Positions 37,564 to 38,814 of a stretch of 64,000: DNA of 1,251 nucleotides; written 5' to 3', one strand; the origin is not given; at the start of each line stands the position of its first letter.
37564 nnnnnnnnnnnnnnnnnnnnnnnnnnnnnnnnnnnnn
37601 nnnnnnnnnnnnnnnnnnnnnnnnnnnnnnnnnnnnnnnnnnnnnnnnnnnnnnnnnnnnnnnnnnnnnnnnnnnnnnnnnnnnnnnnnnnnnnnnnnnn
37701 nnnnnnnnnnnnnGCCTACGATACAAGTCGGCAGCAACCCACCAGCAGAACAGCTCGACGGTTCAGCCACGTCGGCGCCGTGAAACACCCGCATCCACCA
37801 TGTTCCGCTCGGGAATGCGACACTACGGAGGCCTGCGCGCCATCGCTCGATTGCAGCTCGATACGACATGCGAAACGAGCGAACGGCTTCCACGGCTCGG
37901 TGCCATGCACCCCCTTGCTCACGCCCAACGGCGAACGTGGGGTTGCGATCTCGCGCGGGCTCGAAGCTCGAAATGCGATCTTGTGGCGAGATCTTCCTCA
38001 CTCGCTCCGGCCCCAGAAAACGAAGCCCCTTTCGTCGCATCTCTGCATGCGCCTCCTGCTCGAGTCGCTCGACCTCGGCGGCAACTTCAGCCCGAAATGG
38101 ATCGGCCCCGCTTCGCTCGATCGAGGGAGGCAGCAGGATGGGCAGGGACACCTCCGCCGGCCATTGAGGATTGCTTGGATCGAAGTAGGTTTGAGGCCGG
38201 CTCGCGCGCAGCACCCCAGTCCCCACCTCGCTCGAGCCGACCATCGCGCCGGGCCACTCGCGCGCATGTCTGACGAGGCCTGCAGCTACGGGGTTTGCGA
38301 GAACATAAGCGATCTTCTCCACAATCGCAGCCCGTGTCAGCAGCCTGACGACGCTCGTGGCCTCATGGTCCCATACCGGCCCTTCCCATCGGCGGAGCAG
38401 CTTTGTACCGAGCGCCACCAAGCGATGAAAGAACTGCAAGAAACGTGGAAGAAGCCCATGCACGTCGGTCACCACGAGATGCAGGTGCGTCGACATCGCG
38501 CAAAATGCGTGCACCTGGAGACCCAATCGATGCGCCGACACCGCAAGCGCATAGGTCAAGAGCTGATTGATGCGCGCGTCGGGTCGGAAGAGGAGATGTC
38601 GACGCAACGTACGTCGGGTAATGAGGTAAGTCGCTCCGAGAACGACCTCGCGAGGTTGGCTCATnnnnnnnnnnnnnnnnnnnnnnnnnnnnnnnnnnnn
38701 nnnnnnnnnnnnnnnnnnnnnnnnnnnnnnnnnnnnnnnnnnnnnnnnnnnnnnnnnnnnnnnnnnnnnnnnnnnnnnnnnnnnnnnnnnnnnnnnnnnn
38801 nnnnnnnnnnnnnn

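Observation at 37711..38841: Unusually long (318 aa) IS200/RAYT-like HuH transposase with palindromic repeats upstream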

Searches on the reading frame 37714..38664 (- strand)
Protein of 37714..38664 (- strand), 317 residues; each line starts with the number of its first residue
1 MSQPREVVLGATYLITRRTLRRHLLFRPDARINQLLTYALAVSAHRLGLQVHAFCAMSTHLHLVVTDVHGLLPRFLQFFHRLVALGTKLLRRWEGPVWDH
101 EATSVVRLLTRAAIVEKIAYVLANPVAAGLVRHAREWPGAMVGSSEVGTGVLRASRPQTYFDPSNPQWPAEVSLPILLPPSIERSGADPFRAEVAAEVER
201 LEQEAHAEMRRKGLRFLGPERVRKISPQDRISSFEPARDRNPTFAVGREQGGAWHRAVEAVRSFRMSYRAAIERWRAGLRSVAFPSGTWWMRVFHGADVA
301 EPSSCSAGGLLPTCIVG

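Call 3: search_protein_families(library=pfam, proteins=[window:37714-38664:-], max_evalue=1)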
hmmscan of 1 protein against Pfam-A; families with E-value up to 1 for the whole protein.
window:37714-38664:- (317 aa): 0 families

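Call 4: search_protein_families(library=ncbifam, proteins=[window:37714-38664:-], max_evalue=1)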
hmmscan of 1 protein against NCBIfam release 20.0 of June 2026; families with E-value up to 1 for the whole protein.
window:37714-38664:- (317 aa): 1 family
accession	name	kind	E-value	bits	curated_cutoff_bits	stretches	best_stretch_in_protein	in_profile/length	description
NF047646.1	REP_Tyr_transpos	equivalog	5.8e-13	49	80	1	7-138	6-144/146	REP-associated tyrosine transposase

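Call 7: find_homologous_proteins(query=window:37714-38664:-)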
Query window:37714-38664:- (317 aa): 1293 proteins with E <= 0.001 among 8000 candidates; the best 120 are listed.
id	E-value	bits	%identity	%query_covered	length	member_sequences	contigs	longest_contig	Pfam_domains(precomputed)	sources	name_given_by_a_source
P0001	1.6e-196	670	100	94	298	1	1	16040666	-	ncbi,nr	ncbi:Transposase [Minicystis rosea]|nr:Transposase [Minicystis rosea]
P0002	9.9e-149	513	75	95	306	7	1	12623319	-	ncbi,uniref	ncbi:transposase [Sorangium sp. So ce406]|uniref:transposase n=1 Tax=Sorangium sp. So ce406 TaxID=31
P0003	2.0e-147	509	74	95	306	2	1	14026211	-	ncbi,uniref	ncbi:transposase [Sorangium sp. So ce1078]|uniref:transposase n=1 Tax=Sorangium sp. So ce1078 TaxID=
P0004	2.7e-147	508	74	94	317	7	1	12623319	-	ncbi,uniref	ncbi:transposase [Sorangium sp. So ce406]|uniref:transposase n=1 Tax=Sorangium sp. So ce406 TaxID=31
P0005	9.4e-147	506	75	94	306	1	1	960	-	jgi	jgi:REP element-mobilizing transposase RayT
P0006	1.1e-146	506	74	95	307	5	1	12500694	-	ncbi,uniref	ncbi:transposase [Sorangium sp. So ce854]|uniref:transposase n=1 Tax=Sorangium sp. So ce854 TaxID=31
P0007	1.5e-146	506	74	95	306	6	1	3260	-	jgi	jgi:putative transposase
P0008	8.4e-146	503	73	95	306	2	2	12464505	-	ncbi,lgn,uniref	ncbi:transposase [Sorangium sp. So ce1024]|uniref:transposase n=1 Tax=unclassified Sorangium TaxID=2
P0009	1.4e-145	503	73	95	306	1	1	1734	-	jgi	jgi:putative transposase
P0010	2.9e-145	501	73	94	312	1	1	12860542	-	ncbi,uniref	ncbi:transposase [Sorangium cellulosum]|uniref:transposase n=1 Tax=Sorangium cellulosum TaxID=56 Rep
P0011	3.0e-145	501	73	95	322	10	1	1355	-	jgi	-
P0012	4.1e-145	501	74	93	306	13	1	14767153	-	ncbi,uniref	ncbi:transposase [Sorangium sp. So ce1151]|uniref:transposase n=1 Tax=Sorangium sp. So ce1151 TaxID=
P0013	4.4e-145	501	73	95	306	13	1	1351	-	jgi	jgi:putative transposase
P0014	8.4e-145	500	72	99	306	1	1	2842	-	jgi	jgi:putative transposase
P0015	1.1e-144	500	72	99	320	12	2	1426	-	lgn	-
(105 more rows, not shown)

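Call 12: find_related_loci(query=window:37714-38664:-, collection=genome_contigs, flank=3000)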
Query window:37714-38664:- (317 aa) in genome_contigs; peptide patterns used: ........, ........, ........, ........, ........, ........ (x = any residue, [..] = any of these).
215 stretches matched a pattern; 160 encode a relative of the query (tblastn E <= 1e-3); the best 80 are kept; 80 distinct loci.
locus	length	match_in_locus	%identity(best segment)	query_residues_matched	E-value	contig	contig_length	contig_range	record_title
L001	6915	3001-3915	73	1-305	4e-148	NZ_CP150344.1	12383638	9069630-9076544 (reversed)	Sorangium sp. So ce513 chromosome, complete genome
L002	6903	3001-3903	73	1-301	2e-147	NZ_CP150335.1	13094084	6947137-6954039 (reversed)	Sorangium sp. So ce375 chromosome, complete genome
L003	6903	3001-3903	73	1-301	2e-147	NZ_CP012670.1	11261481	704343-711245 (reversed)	Sorangium cellulosum strain So ceGT47 chromosome, complete genome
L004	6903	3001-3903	73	1-301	2e-146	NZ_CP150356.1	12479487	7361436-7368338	Sorangium sp. So ce1014 chromosome, complete genome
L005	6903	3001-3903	73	1-301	9e-147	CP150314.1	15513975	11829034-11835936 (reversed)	Sorangium sp. So ce134 chromosome, complete genome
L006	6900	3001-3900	73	1-300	3e-146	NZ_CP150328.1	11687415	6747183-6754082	Sorangium sp. So ce315 chromosome, complete genome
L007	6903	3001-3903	73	1-301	3e-146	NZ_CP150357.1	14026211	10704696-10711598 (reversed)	Sorangium sp. So ce1078 chromosome, complete genome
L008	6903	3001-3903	72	1-301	4e-146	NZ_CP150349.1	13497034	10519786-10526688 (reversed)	Sorangium sp. So ce726 chromosome, complete genome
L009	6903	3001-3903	73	1-301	1e-145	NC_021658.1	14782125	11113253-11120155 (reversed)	Sorangium cellulosum So0157-2, complete sequence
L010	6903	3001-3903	73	1-301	4e-145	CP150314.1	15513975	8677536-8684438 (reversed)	Sorangium sp. So ce134 chromosome, complete genome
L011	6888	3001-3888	72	1-296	4e-145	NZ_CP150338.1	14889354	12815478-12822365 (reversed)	Sorangium sp. So ce388 chromosome, complete genome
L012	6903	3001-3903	73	1-301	3e-145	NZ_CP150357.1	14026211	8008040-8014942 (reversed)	Sorangium sp. So ce1078 chromosome, complete genome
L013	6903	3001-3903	71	1-301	2e-145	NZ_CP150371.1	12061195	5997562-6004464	Sorangium sp. So ce176 chromosome, complete genome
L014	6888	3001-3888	73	1-296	2e-145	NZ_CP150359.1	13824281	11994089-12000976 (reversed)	Sorangium sp. So ce1099 chromosome, complete genome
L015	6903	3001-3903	72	1-301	3e-145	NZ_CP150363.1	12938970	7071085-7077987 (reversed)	Sorangium sp. So ce1335 chromosome, complete genome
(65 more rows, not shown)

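Call 16: search_protein_representatives(protein=window:37714-38664:-)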
Query: 317 residues. Proteins with E-value up to 0.001 (for the whole library): 3971; up to 1e-10: 1890; up to 1e-30: 549. The best 150 are listed.
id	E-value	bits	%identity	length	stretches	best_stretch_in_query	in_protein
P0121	1.4e-118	412.2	62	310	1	1-303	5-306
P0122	4.6e-90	318.5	49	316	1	7-299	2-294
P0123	5.0e-90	318.3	53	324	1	1-303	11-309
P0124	7.2e-90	317.8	51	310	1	1-301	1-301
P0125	6.2e-86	304.9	52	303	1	1-300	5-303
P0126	5.5e-85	301.8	50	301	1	1-299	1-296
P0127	2.2e-80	286.7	62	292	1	9-224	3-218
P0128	5.5e-78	278.8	52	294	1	15-303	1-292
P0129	3.7e-77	276.1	47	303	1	1-300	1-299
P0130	1.1e-75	271.2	47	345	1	1-303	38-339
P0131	2.6e-75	270.0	48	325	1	1-300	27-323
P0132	1.7e-74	267.3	49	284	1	20-300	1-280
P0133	3.5e-74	266.3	43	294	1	14-301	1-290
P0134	8.7e-74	265.0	48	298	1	3-297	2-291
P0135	8.7e-73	261.7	49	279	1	25-300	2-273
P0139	6.1e-69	249.1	44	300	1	1-301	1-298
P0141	2.7e-68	247.0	41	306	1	1-300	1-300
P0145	2.5e-67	243.8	43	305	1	1-302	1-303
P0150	1.7e-62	227.9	42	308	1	1-302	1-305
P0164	1.5e-56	208.4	39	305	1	5-298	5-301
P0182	1.3e-51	192.1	38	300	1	1-302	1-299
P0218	1.9e-47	178.5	36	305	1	1-292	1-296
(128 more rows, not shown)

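Call 18: search_solved_structures(query=A1, max_evalue=1, show_alignments=2)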
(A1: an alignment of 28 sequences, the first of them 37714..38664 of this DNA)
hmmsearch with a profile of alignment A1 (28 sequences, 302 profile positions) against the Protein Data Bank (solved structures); distinct sequences matched with E-value up to 1: 10.
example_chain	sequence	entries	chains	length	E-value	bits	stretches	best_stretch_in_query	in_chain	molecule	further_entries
4er8_A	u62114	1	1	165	2.8e-05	26.9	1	7-141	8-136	TnpArep for protein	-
2xo6_A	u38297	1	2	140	0.0082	18.8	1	43-100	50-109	TRANSPOSASE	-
2xm3_A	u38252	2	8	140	0.0086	18.7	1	43-100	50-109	TRANSPOSASE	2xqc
2xma_A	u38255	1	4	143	0.0091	18.6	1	43-100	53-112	TRANSPOSASE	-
2f4f_A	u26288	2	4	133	0.18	14.3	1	30-77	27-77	Transposase, putative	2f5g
9g6k_LC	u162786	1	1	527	0.42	13.2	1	195-284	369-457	Macro domain-containing protein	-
9i05_Xm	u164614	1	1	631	0.55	12.8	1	195-284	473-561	Macro domain-containing protein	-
2fyx_A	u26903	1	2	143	0.68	12.5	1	43-105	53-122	transposase, putative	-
9zem_A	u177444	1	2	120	0.68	12.5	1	178-251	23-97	HeliScrew4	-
2ec2_A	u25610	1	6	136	0.89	12.1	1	39-77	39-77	136aa long hypothetical transposase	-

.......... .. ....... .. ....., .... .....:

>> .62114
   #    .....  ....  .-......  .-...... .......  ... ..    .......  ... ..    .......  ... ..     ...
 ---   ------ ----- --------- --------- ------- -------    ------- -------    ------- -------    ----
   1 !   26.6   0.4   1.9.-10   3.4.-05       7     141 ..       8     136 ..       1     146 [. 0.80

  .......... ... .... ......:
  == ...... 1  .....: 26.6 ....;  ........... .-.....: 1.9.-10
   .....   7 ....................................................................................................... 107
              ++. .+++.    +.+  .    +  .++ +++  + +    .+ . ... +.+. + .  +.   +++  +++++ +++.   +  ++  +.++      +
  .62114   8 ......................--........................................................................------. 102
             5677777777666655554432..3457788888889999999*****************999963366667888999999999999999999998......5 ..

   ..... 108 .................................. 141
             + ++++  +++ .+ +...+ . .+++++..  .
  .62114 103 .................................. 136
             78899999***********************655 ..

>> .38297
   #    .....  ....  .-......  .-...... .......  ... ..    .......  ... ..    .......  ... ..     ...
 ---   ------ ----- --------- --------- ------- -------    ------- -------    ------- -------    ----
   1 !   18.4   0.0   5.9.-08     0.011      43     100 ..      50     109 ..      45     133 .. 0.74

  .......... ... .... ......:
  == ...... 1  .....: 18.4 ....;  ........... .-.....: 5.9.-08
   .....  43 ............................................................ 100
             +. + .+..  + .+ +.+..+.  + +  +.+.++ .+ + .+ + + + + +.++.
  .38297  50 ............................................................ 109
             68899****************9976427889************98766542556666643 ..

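Call 19: search_protein_families(library=pfam, alignment_id=A1, max_evalue=1)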
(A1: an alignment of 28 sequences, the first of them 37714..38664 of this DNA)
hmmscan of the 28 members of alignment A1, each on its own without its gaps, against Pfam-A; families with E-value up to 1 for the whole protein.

A. member 1, window:37714-38664:- (317 aa): 0 families

B. families by the number of members that match (of 28 scanned): 11 families
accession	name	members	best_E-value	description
PF01797.21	Y1_Tnp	14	6.2e-07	Transposase IS200 like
PF12995.12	DUF3879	1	0.0095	Domain of unknown function, E. rectale Gene description (DUF3879)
PF03280.19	Lipase_chap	1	0.013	Proteobacterial lipase chaperone protein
PF23840.1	Phage_tail_terminator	1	0.013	Phage tail terminator protein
PF21094.3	Nup188_SH3-like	1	0.059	Nup188 SH3-like domain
PF01809.23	YidD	1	0.15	Putative membrane protein insertion efficiency factor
PF08867.16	FRG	1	0.16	FRG domain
PF18229.6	GcnA_N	1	0.18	N-acetyl-beta-D-glucosaminidase N-terminal domain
PF04847.18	Calcipressin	1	0.23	Calcipressin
PF19622.4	DUF6127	1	0.3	Family of unknown function (DUF6127)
PF20270.3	CATRA-C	1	0.31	CASPASE and TPR Repeat-Associated C-terminal domain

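Call 20: find_homologous_proteins(query=A1, max_evalue=1e-10)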
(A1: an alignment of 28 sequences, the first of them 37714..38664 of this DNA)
Query A1 (28 sequences) (317 aa, profile of the alignment): 1656 proteins with E <= 1e-10 among 8000 candidates; the best 120 are listed.
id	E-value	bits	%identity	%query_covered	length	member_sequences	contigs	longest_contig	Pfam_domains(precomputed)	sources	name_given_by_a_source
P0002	4.8e-123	428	75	95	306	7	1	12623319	-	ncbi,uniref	ncbi:transposase [Sorangium sp. So ce406]|uniref:transposase n=1 Tax=Sorangium sp. So ce406 TaxID=31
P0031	1.5e-122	427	72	95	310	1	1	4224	-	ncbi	-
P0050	1.7e-122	427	72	95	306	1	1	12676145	-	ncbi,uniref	ncbi:transposase [Sorangium sp. So ce887]|uniref:transposase n=1 Tax=Sorangium sp. So ce887 TaxID=31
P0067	3.2e-122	426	71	95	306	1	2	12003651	-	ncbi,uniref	ncbi:transposase [Sorangium sp. So ce590]|uniref:transposase n=1 Tax=unclassified Sorangium TaxID=26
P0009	1.3e-121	424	73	95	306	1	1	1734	-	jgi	jgi:putative transposase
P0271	1.5e-121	423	70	95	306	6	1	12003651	-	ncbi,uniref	ncbi:transposase [Sorangium sp. So ce362]|uniref:transposase n=1 Tax=Sorangium sp. So ce362 TaxID=31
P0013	1.6e-121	423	73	95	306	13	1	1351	-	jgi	jgi:putative transposase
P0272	1.8e-121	423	67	95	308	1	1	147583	-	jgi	jgi:REP element-mobilizing transposase RayT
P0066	1.8e-121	423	71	95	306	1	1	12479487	-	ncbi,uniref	ncbi:transposase [Sorangium sp. So ce1014]|uniref:transposase n=1 Tax=Sorangium sp. So ce1014 TaxID=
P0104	2.7e-121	423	70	95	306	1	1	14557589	-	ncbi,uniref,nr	ncbi:transposase [Sorangium cellulosum]|uniref:Transposase n=1 Tax=Sorangium cellulosum TaxID=56 Rep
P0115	4.3e-121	422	71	94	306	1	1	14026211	-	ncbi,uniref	ncbi:transposase [Sorangium sp. So ce1078]|uniref:transposase n=1 Tax=Sorangium sp. So ce1078 TaxID=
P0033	5.9e-121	422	73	94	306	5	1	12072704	-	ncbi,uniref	ncbi:transposase [Sorangium sp. So ce1097]|uniref:transposase n=1 Tax=Sorangium sp. So ce1097 TaxID=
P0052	1.0e-120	421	72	94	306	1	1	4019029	-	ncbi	ncbi:MAG: transposase [Minicystis sp.]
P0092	1.5e-120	420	71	94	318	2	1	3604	-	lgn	-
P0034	1.5e-120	420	72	95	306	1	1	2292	-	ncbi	-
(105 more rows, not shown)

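Call 28: predict_structure(alignment_id=A1)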
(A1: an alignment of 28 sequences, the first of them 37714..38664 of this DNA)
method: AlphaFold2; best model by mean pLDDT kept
length: 317 residues; sequences in the alignment: 28
mean_pLDDT: 93.0   pTM: 0.91
mean pLDDT of the five models: 93.0, 92.3, 91.8, 91.5, 91.2
residues with pLDDT >= 90: 280; 70-90: 19; 50-70: 5; < 50: 13
segments of 3 or more residues with pLDDT < 50: 305-317
pLDDT, mean of each block of 10 residues (from residue 1): 84 97 97 98 98 98 97 97 97 96 96 98 98 98 97 94 96 97 93 98 98 98 97 77 94 96 96 97 95 93 56 37
secondary structure, 60 per line:
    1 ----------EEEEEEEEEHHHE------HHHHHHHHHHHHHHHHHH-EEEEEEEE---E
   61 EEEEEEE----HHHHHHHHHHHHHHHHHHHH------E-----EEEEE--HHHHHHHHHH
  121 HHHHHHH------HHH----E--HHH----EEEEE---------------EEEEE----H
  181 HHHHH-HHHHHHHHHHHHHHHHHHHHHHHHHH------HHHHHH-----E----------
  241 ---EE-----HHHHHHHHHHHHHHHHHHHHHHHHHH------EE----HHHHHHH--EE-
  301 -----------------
elements in order: E11-19 H30-47 E49-56 E60-67 H72-91 E104-108 H111-127 E151-155 E171-175 H180-185 H187-212 H219-224 H251-276 H289-295

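Call 33: find_homologous_proteins(query=P0182, max_evalue=1e-10)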
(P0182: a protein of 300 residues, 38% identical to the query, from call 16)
Query P0182 (300 aa): 1555 proteins with E <= 1e-10 among 3350 candidates; the best 120 are listed.
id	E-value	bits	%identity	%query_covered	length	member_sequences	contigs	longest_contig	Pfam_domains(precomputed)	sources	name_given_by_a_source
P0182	6.0e-205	697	100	100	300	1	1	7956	PF01797.22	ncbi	ncbi:MAG: transposase [Planctomycetota bacterium]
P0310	5.7e-105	369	52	99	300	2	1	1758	-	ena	-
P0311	1.0e-104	368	52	99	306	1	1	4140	PF01797.22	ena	-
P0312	2.3e-101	357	53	96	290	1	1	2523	PF01797.22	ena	-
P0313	3.5e-101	357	56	99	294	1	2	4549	-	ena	-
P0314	6.6e-101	356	52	100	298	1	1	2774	PF01797.22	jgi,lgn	-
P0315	1.7e-100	354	51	100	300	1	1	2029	PF01797.22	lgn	-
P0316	6.4e-100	352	51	99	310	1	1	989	PF01797.22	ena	-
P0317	7.4e-100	352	52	100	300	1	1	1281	-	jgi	jgi:putative transposase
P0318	1.5e-99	351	50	100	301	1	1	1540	-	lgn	-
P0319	2.2e-99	351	54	100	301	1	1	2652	-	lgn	-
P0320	2.5e-99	350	52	100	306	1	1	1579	-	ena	-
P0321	4.0e-99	350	53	99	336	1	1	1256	-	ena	-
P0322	1.0e-98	348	53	100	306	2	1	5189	PF01797.22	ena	-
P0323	1.8e-96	341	52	100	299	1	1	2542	PF01797.22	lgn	-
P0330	1.2e-93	332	48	100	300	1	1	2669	PF01797.22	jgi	jgi:REP element-mobilizing transposase RayT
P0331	1.8e-93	331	49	100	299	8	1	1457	PF01797.22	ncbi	-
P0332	2.4e-93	331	49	99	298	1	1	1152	PF01797.22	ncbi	-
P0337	3.1e-92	327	51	100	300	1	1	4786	PF01797.22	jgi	jgi:putative transposase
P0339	3.2e-92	327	50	100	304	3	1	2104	PF01797.22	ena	-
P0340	3.8e-92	327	51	99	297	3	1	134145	-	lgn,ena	-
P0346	4.7e-91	323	49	100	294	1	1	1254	PF01797.22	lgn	-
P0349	9.0e-91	322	49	99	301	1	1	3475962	-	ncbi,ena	-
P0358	1.4e-89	318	48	98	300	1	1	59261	-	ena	-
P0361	3.3e-89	317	48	99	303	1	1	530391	PF01797.22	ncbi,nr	ncbi:MAG: transposase [Deltaproteobacteria bacterium]|nr:transposase [Deltaproteobacteria bacterium]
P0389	1.4e-87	312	49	99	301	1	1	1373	PF01797.22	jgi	jgi:REP element-mobilizing transposase RayT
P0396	2.4e-87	311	48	95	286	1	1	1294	PF01797.22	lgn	-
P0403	6.7e-87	310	49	100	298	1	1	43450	-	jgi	jgi:REP element-mobilizing transposase RayT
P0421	2.8e-86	308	49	99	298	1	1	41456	-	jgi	jgi:REP element-mobilizing transposase RayT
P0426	3.6e-86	307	49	99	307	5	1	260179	-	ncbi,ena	-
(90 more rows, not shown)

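Call 35: find_encoding_contigs(protein=P0349, flank=3000, max_places=2)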
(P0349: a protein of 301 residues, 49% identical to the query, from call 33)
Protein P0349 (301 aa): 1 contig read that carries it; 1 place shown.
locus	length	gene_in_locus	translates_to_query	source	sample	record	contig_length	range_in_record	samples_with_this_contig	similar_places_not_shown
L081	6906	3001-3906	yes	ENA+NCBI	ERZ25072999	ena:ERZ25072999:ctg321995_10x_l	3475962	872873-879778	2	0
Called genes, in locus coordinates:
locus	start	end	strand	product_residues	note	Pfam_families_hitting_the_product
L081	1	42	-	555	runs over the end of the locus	PF00512:HisKA, PF02518:HATPase_c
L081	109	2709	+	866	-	-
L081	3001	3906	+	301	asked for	-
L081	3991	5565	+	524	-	PF00665:rve (faint), PF13683:rve_3 (weak)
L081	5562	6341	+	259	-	PF01695:IstB_IS21, PF00308:Bac_DnaA, PF00004:AAA (weak)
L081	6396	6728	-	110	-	-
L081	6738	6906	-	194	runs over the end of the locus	-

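Call 36: find_encoding_contigs(protein=P0361, flank=3000, max_places=2)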
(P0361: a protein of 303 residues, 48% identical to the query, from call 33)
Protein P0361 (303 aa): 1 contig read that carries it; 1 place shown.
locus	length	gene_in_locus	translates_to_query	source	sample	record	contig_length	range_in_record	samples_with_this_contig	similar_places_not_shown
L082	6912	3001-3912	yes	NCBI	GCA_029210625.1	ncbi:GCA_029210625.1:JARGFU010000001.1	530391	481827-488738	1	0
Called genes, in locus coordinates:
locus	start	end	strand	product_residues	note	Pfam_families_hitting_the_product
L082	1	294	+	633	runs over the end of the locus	PF02776:TPP_enzyme_N, PF02775:TPP_enzyme_C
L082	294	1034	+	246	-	PF00561:Abhydrolase_1, PF12697:Abhydrolase_6, PF12146:Hydrolase_4 (weak)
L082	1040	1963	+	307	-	PF01040:UbiA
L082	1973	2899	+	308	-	PF13378:MR_MLE_C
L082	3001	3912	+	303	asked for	PF01797:Y1_Tnp (weak)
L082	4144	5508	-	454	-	PF04055:Radical_SAM, PF06969:HemN_C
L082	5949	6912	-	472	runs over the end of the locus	PF00072:Response_reg, PF00158:Sigma54_activat, PF01078:Mg_chelatase (faint), PF14532:Sigma54_activ_2, PF07728:AAA_5, PF25601:AAA_lid_14, PF13384:HTH_23 (faint)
